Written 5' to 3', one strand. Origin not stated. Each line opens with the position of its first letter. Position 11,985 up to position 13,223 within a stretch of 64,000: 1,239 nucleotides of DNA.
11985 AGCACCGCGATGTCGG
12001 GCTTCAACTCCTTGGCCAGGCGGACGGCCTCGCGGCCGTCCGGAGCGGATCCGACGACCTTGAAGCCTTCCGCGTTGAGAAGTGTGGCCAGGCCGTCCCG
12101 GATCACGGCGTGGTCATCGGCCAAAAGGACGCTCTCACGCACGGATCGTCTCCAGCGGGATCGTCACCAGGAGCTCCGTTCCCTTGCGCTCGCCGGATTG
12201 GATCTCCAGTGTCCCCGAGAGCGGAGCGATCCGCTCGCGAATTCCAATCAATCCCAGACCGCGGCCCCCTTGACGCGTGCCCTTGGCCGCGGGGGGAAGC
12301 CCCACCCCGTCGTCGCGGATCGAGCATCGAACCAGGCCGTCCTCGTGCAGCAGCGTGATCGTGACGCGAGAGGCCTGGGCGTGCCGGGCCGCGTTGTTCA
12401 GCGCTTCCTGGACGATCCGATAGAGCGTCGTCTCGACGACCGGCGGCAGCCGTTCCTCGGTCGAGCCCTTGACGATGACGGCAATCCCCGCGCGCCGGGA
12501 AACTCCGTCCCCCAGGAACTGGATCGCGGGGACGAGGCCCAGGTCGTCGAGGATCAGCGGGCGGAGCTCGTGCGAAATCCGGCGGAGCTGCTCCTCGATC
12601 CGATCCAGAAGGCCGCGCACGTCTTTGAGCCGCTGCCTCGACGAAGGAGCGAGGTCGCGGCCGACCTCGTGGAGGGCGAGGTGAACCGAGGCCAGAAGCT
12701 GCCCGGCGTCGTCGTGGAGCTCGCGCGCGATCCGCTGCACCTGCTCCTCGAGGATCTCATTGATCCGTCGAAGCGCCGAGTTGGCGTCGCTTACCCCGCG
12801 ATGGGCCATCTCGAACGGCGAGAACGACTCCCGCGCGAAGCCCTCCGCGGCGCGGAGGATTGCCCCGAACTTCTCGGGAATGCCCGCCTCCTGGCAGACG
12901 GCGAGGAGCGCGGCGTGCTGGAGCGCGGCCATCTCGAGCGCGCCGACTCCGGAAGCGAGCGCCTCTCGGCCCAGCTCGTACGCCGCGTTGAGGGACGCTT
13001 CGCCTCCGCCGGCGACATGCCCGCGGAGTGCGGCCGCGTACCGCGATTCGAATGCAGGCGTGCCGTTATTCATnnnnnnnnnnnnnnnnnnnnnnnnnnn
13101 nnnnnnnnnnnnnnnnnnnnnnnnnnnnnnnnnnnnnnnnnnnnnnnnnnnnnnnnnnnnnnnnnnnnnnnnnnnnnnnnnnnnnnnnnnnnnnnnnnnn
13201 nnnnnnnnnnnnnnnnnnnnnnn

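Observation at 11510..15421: Complete stressosome module (RsbR/RsbS/RsbT plus a PP2C phosphatase) translationally coupled to an RsbU_N-domain histidine kinase and a LuxR-family response regulator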

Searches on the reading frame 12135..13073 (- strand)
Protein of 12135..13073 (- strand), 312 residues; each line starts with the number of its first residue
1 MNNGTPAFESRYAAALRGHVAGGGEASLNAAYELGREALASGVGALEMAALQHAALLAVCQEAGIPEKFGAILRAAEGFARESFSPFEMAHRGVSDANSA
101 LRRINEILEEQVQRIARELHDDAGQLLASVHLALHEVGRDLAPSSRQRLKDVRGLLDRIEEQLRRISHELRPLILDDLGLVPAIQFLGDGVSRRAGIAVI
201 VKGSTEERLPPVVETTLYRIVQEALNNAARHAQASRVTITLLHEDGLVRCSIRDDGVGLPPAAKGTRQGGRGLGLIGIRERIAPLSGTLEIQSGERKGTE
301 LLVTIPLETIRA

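Call 3: search_protein_families(library=pfam, proteins=[window:12135-13073:-], max_evalue=0.01)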
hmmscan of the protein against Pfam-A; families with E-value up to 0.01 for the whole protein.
window:12135-13073:- (312 aa): 5 families
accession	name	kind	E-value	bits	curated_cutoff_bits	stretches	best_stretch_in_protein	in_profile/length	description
PF02518.31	HATPase_c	-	2.4e-17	63.8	26.4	1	214-308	3-110/111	Histidine kinase-, DNA gyrase B-, and HSP90-like ATPase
PF07730.19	HisKA_3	-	3.7e-09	37.4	24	1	113-173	3-66/68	Histidine kinase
PF13581.12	HATPase_c_2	-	1.2e-07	32.3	27.4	1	215-276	30-105/127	Histidine kinase-like ATPase domain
PF08673.15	RsbU_N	-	0.00066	20.2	25.5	1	11-62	2-53/75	Phosphoserine phosphatase RsbU, N-terminal domain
PF13589.12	HATPase_c_3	-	0.005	17.3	25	1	219-261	5-47/137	Histidine kinase-, DNA gyrase B-, and HSP90-like ATPase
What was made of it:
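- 12135..13073 (-): Soluble histidine kinase: RsbU_N, continuous helix, HisKA_3 DHp domain (His120, codon 12714-12716), HATPase_c. ATGA overlap with the PP2C gene. Pfam HisKA_3 and HATPase_c (call 3).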

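Call 5: search_protein_families(library=ncbifam, proteins=[window:12135-13073:-], max_evalue=0.01)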
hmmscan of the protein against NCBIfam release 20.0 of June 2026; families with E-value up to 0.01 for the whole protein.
window:12135-13073:- (312 aa): 25 families
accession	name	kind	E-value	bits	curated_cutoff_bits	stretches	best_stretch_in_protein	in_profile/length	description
NF052443.1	SensHisKinMctS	equivalog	1.1e-44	152.5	700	1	101-308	240-449/457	two-component system sensor histidine kinase MctS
NF008649.0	PRK11644.1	equivalog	4e-33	114.9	408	1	109-307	300-496/499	signal transduction histidine-protein kinase/phosphatase UhpB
NF052531.1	Strep_LiaS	equivalog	9.8e-29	100.6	450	1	97-307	118-327/328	envelope stress sensor histidine kinase LiaS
NF007896.0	PRK10600.1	equivalog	1.4e-24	86.7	578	1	107-305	386-583/598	nitrate/nitrite two-component system sensor histidine kinase NarX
NF047786.1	his_kin_MadS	equivalog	1.5e-22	80.4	500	1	105-306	224-434/434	MadS family sensor histidine kinase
NF008184.0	PRK10935.1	equivalog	3.9e-20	72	553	1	103-307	355-559/565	nitrate/nitrite two-component system sensor histidine kinase NarQ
NF047322.1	HK_morpho_MacS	equivalog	1.2e-14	54.3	300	1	108-306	179-367/367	MacS family sensor histidine kinase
NF008298.1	PRK11086.1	subfamily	2.9e-09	35.9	520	1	214-309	425-527/529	DcuS/MalK family sensor histidine kinase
NF040691.1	MtrAB_MtrB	equivalog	4.9e-07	29.1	450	1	191-308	362-493/507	MtrAB system histidine kinase MtrB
NF033092.0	HK_WalK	equivalog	5.4e-07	28.6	725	1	217-307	489-594/594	cell wall metabolism sensor histidine kinase WalK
NF046044.1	PnpS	equivalog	9.6e-07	28.1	400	1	214-306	283-390/390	two-component system histidine kinase PnpS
NF007898.0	PRK10604.1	equivalog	1.8e-06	27.4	478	1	212-308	315-424/433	two-component system sensor histidine kinase RstB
TIGR02916.1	PEP_his_kin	equivalog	3e-05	22.8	300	1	214-306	577-679/679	XrtA/PEP-CTERM system histidine kinase PrsK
NF041832.1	near_NosP_CTERM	subfamily_domain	4.9e-05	22.6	400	1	216-309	120-227/370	NahK/ErcS family hybrid sensor histidine kinase/response regulator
TIGR02956.1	TMAO_torS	equivalog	7e-05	21.1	676.5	1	217-309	580-684/967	TMAO reductase system sensor histidine kinase/response regulator TorS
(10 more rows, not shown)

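Call 6: search_solved_structures(query=window:12135-13073:-, max_evalue=1, show_alignments=2)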
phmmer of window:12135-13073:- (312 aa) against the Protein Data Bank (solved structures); distinct sequences matched with E-value up to 1: 51.
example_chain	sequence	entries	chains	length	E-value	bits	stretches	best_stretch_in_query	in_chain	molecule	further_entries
7ssj_A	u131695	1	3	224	4.2e-11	46.2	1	92-306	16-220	Sensor histidine kinase DesK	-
3gig_A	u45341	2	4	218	5e-11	46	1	94-306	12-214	Sensor histidine kinase desK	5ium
3gie_A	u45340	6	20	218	6.6e-10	42.3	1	94-306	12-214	Sensor histidine kinase desK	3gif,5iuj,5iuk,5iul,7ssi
3ehf_A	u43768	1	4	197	9e-10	41.8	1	110-306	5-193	Sensor kinase (YocF protein)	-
4gt8_A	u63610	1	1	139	1e-09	41.7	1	201-308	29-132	Sensor protein vraS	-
3ehh_A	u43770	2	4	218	7.3e-09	38.8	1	94-306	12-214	Sensor kinase (YocF protein)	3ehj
4u7n_A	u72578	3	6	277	4e-05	26.6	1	214-309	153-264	Histidine protein kinase sensor protein | Histidine kinase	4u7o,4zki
5c93_A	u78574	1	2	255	4.7e-05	26.3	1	214-309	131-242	Histidine kinase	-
3ehg_A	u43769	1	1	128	9.1e-05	25.4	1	207-306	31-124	Sensor kinase (YocF protein)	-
8sbm_A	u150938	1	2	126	0.00021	24.2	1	219-293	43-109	GAF domain-containing protein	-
3zxq_A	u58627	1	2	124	0.00042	23.2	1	218-306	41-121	HYPOXIA SENSOR HISTIDINE KINASE RESPONSE REGULATOR DOST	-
1tid_A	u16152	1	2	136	0.0005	23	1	208-263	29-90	Anti-sigma F factor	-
1th8_A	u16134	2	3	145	0.00058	22.8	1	208-263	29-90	Anti-sigma F factor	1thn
1til_A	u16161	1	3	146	0.00059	22.8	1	208-263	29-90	Anti-sigma F factor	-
1l0o_A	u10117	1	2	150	0.00062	22.7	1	208-263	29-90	Anti-sigma F factor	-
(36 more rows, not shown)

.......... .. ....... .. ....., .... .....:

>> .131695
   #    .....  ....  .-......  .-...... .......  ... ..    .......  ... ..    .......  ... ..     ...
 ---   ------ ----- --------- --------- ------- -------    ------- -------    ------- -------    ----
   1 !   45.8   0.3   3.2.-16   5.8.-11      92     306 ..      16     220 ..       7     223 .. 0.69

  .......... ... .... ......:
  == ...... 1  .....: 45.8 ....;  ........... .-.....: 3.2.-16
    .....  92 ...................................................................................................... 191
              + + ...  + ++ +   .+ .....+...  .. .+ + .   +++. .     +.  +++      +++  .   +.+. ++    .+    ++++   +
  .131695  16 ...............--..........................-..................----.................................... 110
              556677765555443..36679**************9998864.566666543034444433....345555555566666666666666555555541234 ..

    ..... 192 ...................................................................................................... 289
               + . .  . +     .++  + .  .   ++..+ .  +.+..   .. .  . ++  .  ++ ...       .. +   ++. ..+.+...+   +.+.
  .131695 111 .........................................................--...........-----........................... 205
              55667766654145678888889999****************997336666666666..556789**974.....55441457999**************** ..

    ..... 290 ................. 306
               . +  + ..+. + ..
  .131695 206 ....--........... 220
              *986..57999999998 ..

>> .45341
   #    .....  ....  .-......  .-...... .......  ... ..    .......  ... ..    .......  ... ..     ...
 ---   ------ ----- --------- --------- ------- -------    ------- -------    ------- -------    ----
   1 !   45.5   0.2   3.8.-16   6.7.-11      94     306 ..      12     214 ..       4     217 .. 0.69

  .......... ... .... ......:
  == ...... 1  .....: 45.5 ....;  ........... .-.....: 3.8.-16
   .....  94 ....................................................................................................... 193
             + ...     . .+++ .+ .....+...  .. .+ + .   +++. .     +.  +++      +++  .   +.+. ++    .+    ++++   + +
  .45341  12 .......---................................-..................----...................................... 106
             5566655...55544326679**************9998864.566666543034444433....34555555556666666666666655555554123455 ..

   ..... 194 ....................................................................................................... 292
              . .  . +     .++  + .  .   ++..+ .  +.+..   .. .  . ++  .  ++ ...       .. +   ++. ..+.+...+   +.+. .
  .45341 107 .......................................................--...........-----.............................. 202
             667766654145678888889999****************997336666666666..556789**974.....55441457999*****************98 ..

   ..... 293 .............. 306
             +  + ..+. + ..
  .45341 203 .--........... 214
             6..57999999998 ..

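Call 12: find_encoding_contigs(protein=window:12135-13073:-, flank=8000, max_places=6)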
Protein window:12135-13073:- (312 aa): 9 contigs read that carry it; 6 places shown.
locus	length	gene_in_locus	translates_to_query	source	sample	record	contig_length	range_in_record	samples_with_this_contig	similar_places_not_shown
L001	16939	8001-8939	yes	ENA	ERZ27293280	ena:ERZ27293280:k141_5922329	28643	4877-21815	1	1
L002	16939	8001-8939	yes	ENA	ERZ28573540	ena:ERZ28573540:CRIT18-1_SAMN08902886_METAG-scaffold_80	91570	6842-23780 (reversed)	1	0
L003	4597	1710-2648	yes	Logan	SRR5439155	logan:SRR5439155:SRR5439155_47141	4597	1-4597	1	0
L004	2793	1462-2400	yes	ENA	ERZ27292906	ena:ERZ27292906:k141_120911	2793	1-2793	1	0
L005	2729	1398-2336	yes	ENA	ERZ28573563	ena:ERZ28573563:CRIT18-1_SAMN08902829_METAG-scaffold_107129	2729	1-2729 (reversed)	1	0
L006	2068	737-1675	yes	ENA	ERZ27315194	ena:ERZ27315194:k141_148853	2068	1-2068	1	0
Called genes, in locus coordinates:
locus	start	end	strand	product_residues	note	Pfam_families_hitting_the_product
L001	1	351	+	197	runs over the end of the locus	PF13505:OMP_b-brl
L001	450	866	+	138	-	PF00583:Acetyltransf_1, PF13673:Acetyltransf_10, PF13508:Acetyltransf_7, PF08445:FR47 (weak)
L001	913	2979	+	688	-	PF01432:Peptidase_M3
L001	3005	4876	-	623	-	PF17899:Peptidase_M61_N, PF05299:Peptidase_M61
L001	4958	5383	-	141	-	PF02566:OsmC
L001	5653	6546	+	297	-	PF01740:STAS, PF13466:STAS_2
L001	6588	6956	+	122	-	PF01740:STAS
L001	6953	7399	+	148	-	PF13581:HATPase_c_2, PF02518:HATPase_c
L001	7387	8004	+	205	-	PF07228:SpoIIE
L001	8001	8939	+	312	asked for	PF07730:HisKA_3, PF13581:HATPase_c_2, PF02518:HATPase_c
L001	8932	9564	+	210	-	PF00072:Response_reg, PF00196:GerE, PF04545:Sigma70_r4 (faint), PF08281:Sigma70_r4_2 (weak)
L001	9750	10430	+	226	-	PF07719:TPR_2 (faint)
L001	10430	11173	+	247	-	PF02397:Bac_transf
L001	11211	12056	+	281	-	-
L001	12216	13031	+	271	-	-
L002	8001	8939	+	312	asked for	PF07730:HisKA_3, PF13581:HATPase_c_2, PF02518:HATPase_c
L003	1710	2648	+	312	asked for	PF07730:HisKA_3, PF13581:HATPase_c_2, PF02518:HATPase_c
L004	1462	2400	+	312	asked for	PF07730:HisKA_3, PF13581:HATPase_c_2, PF02518:HATPase_c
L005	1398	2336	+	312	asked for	PF07730:HisKA_3, PF13581:HATPase_c_2, PF02518:HATPase_c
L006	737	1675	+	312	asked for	PF07730:HisKA_3, PF13581:HATPase_c_2, PF02518:HATPase_c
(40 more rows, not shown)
